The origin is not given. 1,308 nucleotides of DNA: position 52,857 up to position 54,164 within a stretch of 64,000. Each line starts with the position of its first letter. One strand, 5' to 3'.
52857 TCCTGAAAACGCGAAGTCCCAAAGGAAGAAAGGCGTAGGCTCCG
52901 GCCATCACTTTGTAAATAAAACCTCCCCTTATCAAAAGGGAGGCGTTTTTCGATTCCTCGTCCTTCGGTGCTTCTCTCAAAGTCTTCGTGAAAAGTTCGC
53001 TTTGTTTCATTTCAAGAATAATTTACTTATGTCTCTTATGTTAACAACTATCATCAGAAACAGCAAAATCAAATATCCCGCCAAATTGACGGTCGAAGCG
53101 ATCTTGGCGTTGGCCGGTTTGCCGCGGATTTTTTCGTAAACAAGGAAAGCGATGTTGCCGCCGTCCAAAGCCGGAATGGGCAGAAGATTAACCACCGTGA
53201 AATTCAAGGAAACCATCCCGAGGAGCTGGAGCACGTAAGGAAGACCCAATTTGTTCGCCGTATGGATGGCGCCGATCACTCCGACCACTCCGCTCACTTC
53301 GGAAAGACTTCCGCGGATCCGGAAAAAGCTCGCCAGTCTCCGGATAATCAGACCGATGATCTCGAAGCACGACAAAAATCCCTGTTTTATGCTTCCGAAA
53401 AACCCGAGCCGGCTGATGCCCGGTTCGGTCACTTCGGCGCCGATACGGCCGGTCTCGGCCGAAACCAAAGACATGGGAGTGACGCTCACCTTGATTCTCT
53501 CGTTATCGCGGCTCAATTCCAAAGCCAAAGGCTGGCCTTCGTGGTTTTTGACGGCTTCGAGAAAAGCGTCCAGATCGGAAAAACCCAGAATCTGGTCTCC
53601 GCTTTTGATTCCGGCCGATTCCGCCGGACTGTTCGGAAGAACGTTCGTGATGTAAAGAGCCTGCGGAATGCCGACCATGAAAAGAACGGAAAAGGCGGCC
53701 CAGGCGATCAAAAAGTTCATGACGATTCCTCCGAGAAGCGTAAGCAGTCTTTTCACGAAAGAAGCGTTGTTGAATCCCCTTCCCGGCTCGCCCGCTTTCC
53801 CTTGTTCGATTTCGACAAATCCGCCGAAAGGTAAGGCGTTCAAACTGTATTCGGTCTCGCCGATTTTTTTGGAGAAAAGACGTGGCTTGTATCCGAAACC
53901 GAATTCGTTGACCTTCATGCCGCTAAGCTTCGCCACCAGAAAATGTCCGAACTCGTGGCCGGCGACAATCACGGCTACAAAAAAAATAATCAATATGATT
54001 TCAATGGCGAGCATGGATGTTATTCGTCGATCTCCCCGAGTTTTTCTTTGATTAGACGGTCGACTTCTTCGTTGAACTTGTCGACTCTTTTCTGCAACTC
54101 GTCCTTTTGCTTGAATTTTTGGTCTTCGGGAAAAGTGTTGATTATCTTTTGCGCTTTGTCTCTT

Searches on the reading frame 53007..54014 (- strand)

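Call 112: search_protein_families(library=pfam, proteins=[window:53007-54014:-], max_evalue=0.001)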
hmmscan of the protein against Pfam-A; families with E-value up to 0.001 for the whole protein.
window:53007-54014:- (335 aa): 4 families
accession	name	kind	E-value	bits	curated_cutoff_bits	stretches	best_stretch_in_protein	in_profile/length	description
PF02163.28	Peptidase_M50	-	1.9e-51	175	27.2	1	10-320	3-221/221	Peptidase family M50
PF13180.12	PDZ_2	-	1.7e-05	25.4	27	1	120-178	14-78/80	PDZ domain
PF17820.7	PDZ_6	-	2.4e-05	24.4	27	1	121-144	1-24/54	PDZ domain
PF00595.29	PDZ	-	6.2e-05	23.7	23.2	1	119-144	26-51/81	PDZ domain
